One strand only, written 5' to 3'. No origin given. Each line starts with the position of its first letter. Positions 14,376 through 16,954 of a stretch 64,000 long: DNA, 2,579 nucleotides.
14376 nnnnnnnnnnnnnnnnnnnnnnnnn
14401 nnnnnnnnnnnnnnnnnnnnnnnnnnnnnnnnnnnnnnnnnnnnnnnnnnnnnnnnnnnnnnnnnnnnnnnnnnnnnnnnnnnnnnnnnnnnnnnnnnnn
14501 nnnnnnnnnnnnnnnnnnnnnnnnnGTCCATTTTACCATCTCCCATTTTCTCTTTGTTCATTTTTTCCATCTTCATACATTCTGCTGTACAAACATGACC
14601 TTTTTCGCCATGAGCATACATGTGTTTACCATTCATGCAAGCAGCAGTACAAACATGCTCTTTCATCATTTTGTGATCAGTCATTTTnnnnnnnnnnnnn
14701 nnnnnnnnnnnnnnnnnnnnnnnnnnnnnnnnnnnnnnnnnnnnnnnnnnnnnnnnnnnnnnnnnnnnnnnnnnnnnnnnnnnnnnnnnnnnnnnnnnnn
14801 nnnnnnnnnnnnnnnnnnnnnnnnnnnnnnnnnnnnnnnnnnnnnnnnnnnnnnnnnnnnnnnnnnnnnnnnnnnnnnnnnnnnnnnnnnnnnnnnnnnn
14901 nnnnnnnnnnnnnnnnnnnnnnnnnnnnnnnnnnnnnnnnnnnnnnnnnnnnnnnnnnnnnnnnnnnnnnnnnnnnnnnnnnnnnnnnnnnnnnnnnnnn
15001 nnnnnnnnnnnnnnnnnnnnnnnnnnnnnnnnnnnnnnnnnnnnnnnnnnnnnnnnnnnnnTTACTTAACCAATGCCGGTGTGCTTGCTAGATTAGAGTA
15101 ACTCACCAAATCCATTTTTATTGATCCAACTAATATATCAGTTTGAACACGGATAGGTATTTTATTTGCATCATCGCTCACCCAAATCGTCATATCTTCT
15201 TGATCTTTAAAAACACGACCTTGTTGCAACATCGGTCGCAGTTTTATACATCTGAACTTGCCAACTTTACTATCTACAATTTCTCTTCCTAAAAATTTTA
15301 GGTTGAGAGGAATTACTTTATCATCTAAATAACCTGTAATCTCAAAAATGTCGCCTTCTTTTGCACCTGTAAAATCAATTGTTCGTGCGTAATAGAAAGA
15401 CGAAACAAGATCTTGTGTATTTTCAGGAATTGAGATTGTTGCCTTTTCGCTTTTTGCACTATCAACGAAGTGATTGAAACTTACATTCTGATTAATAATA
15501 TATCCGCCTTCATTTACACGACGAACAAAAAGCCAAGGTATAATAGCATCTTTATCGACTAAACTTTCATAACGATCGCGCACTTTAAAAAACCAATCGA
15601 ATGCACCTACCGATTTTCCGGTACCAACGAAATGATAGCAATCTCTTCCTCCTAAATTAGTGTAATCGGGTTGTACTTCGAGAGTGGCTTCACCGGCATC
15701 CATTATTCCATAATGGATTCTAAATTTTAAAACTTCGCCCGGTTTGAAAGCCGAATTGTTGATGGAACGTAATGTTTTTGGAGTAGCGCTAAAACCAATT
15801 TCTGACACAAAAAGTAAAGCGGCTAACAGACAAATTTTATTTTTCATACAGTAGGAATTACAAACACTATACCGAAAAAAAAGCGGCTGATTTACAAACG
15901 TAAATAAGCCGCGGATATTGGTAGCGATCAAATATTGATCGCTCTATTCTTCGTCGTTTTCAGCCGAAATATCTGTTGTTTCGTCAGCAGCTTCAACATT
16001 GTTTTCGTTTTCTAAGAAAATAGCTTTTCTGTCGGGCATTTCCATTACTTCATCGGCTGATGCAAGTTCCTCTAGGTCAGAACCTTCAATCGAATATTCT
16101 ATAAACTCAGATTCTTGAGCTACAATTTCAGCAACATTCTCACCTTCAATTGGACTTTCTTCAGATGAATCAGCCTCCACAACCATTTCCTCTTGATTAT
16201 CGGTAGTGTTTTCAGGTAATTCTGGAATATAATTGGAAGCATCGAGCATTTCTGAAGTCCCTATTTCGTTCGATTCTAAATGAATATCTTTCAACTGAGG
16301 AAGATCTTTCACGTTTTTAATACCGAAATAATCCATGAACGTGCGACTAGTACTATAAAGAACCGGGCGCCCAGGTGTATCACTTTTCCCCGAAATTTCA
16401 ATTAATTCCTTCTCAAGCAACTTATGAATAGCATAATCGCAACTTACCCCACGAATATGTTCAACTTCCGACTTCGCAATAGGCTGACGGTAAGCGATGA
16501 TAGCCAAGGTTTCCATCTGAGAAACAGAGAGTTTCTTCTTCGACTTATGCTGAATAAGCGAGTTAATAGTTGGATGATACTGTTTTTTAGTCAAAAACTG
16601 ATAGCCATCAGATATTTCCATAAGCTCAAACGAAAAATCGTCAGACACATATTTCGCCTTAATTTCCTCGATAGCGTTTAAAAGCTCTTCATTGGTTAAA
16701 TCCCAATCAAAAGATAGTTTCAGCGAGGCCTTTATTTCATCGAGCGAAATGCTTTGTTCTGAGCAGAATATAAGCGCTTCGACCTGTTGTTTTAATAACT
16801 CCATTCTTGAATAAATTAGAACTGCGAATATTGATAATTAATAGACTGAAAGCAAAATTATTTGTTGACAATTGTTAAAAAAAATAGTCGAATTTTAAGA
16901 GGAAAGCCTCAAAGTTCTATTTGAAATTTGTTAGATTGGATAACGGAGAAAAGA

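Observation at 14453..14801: Small secreted Met/His-rich protein with duplicated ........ motif and its own terminator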

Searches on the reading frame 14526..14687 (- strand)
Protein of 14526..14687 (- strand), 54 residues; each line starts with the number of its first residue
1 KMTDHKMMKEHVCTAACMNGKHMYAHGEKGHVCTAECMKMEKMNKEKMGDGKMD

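Call 60: search_dna_similar(query=window:14526-14687:-, collection=plasmids, mode=protein, max_evalue=0.001)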
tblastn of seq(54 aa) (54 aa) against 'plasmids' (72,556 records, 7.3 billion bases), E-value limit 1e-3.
No match.
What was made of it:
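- Tried and rejected: Plasmid carriage. tblastn against 72,556 plasmids found no match (call 60).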

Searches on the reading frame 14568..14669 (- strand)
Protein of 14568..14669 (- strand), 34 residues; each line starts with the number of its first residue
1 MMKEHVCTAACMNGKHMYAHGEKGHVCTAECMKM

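Call 54: search_protein_representatives(alignment_id=A3)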
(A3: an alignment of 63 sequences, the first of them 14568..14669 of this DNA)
Query: 63 sequences, 34 profile positions. Proteins with E-value up to 0.001 (for the whole library): 252; up to 1e-10: 123; up to 1e-30: 13. The best 150 are listed.
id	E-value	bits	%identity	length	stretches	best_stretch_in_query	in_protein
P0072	6.1e-45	166.6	-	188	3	1-34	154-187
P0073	1.6e-42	158.9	-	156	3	2-33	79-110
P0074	2.0e-42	158.6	-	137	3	2-33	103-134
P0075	2.3e-40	152.0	-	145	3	3-34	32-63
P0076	1.4e-34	133.5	-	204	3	1-34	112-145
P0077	1.3e-33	130.4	-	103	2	2-34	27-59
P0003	2.7e-33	129.4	-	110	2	2-34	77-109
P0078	3.5e-33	129.0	-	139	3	2-33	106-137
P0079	6.2e-33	128.2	-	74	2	2-34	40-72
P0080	1.4e-31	123.9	-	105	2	2-34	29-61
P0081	1.6e-31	123.7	-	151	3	2-33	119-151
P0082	4.7e-31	122.2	-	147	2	2-33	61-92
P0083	9.4e-31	121.3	-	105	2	1-34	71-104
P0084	3.0e-30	119.7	-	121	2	1-34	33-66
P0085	7.0e-30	118.5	-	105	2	2-33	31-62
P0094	6.1e-25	102.7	-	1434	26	17-26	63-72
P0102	1.4e-23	98.3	-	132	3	3-34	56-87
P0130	5.0e-17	77.3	-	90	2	1-34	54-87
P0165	8.0e-12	60.7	-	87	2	2-33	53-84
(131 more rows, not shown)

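Call 56: predict_structure(alignment_id=A3)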
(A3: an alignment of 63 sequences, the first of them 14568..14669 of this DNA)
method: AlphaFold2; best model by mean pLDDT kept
length: 34 residues; sequences in the alignment: 63
mean_pLDDT: 59.3   pTM: 0.24
mean pLDDT of the five models: 59.3, 59.0, 57.4, 54.8, 53.4
residues with pLDDT >= 90: 0; 70-90: 2; 50-70: 30; < 50: 2
segments of 3 or more residues with pLDDT < 50: none
pLDDT, mean of each block of 10 residues (from residue 1): 56 57 63 65
secondary structure, 60 per line:
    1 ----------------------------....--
elements in order: H29-32

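Call 58: search_solved_structures(query=A3, max_evalue=10, show_alignments=3)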
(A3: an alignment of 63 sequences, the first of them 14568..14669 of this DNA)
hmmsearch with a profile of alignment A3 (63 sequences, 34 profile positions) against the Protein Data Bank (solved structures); distinct sequences matched with E-value up to 10: 3.
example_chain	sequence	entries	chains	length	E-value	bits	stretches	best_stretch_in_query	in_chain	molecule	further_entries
9kh2_A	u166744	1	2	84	0.21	14.5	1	15-28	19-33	Zinc finger and BTB domain-containing protein 20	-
9jzt_A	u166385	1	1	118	0.36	13.8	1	15-28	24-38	Zinc finger and BTB domain-containing protein 20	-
6lwz_A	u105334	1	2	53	0.61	13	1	10-27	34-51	Bacteriocin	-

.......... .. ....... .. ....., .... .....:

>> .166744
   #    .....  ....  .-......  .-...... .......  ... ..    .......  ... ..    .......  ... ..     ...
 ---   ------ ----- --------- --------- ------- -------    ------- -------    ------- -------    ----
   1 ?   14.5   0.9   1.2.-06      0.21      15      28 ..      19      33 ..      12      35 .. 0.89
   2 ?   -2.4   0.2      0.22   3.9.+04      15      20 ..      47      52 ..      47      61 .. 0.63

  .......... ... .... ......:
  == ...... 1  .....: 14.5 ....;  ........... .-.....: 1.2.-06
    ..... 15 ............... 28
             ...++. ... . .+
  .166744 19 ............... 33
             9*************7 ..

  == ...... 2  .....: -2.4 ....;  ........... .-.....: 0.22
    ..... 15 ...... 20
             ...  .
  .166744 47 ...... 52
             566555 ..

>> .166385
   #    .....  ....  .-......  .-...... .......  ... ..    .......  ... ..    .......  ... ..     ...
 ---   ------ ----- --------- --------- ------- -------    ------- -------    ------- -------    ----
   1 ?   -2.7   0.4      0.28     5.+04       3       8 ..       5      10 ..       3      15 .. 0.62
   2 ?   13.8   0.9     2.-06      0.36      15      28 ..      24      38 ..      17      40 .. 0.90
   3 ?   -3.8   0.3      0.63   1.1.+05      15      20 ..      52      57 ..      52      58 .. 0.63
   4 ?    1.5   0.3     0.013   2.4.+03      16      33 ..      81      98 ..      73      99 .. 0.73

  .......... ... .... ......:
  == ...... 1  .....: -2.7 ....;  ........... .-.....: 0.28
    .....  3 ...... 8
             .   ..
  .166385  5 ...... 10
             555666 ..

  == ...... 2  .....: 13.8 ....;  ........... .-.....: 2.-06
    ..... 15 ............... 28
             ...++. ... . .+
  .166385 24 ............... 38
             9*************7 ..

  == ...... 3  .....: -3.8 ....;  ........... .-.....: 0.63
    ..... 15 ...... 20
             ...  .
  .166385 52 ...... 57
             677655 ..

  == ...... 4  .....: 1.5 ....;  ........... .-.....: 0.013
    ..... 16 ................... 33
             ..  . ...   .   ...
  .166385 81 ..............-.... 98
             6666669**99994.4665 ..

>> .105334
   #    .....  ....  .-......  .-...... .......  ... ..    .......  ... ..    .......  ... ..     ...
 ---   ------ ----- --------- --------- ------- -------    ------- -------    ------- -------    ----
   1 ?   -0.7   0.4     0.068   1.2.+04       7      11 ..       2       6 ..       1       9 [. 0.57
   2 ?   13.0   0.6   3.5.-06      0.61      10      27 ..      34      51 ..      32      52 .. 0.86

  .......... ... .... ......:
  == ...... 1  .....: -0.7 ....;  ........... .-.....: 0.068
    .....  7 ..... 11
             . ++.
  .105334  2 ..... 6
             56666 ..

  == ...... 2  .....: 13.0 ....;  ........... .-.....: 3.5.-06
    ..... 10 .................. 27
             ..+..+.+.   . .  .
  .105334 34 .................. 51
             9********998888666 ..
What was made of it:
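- On C2H2 zinc finger / CCHC zinc knuckle: The best PDB hits are ZBTB20 fingers at E = 0.21-0.36, covering 14 residues only (call 58).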

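Call 71: find_encoding_contigs(protein=P0130, flank=5000, max_places=3)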
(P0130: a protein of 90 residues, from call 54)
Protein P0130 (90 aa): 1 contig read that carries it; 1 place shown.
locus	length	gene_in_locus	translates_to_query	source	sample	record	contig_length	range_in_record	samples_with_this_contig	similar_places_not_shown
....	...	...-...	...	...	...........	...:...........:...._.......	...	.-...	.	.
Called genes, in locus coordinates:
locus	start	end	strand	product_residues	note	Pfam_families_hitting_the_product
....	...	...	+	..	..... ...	-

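Call 72: find_encoding_contigs(protein=P0165, flank=5000, max_places=3)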
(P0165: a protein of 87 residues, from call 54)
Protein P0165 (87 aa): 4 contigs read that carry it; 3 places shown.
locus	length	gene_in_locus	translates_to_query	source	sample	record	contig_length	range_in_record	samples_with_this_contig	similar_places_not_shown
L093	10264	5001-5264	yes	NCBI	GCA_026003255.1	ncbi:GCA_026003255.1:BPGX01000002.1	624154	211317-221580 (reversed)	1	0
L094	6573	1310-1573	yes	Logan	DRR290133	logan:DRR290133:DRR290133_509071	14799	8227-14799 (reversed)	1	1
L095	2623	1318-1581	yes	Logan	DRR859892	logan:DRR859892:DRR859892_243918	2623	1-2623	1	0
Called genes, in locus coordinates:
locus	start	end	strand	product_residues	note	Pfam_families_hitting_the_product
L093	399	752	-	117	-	PF00037:Fer4, PF13187:Fer4_9 (faint), PF12838:Fer4_7 (weak)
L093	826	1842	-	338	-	PF13439:Glyco_transf_4 (weak), PF00534:Glycos_transf_1, PF13692:Glyco_trans_1_4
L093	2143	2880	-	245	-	PF00106:adh_short, PF01370:Epimerase (weak), PF08659:KR, PF16363:GDP_Man_Dehyd (weak), PF13460:NAD_binding_10 (weak), PF13561:adh_short_C2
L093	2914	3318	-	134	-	PF01575:MaoC_dehydratas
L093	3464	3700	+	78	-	-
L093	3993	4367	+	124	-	PF13545:HTH_Crp_2 (faint), PF01022:HTH_5, PF01047:MarR (weak), PF12840:HTH_20, PF13412:HTH_24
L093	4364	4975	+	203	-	PF02411:MerT, PF00403:HMA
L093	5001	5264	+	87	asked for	-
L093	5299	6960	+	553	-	PF00403:HMA, PF03486:HI0933_like (faint), PF00890:FAD_binding_2 (weak), PF07992:Pyr_redox_2, PF12831:FAD_oxidored, PF13738:Pyr_redox_3, PF00070:Pyr_redox, PF02852:Pyr_redox_dim, +1 more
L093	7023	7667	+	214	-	PF18962:Por_Secre_tail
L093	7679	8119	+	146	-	PF03190:Thioredox_DsbH, PF00085:Thioredoxin, PF13899:Thioredoxin_7, PF13098:Thioredoxin_2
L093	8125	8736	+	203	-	PF14595:Thioredoxin_9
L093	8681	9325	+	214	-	PF00578:AhpC-TSA, PF08534:Redoxin, PF13911:AhpC-TSA_2 (weak)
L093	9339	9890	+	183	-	PF02627:CMD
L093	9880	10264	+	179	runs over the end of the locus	PF16117:DUF4833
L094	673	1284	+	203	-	PF02411:MerT, PF00403:HMA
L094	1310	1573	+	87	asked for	-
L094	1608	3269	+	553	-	PF00403:HMA, PF03486:HI0933_like (faint), PF00890:FAD_binding_2 (weak), PF07992:Pyr_redox_2, PF12831:FAD_oxidored, PF13738:Pyr_redox_3, PF00070:Pyr_redox, PF02852:Pyr_redox_dim, +1 more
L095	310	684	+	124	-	PF13545:HTH_Crp_2 (faint), PF01022:HTH_5, PF01047:MarR (weak), PF12840:HTH_20, PF13412:HTH_24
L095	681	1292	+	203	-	PF02411:MerT, PF00403:HMA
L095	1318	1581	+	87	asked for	-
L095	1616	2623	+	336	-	?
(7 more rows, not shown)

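Call 73: find_encoding_contigs(protein=P0102, flank=5000, max_places=3)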
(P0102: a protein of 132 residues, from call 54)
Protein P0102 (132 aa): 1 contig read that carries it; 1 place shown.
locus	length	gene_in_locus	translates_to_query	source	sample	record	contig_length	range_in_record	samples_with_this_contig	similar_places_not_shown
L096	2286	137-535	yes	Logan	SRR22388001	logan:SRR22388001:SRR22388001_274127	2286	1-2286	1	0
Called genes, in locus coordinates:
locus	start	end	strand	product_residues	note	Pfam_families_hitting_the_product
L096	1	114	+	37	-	?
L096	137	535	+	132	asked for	-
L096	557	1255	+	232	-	PF18962:Por_Secre_tail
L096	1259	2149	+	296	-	PF11551:Omp28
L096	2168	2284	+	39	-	?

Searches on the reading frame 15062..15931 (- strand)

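Call 16: search_protein_families(library=pfam, proteins=[window:15062-15931:-], max_evalue=0.00001)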
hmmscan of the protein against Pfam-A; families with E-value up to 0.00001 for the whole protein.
window:15062-15931:- (289 aa): 1 family
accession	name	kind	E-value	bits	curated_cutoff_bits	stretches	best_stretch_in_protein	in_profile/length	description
PF11306.15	DUF3108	-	3.8e-51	174.3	26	1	69-276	1-209/209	Protein of unknown function (DUF3108)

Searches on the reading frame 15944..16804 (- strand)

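Call 16: search_protein_families(library=pfam, proteins=[window:15944-16804:-], max_evalue=0.00001)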
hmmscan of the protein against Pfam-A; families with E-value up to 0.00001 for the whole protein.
window:15944-16804:- (286 aa): 1 family
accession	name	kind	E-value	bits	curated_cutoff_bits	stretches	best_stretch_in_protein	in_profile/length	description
PF04079.22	SMC_ScpB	-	7.3e-53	178.9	27.4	1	7-171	2-160/160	Segregation and condensation complex subunit ScpB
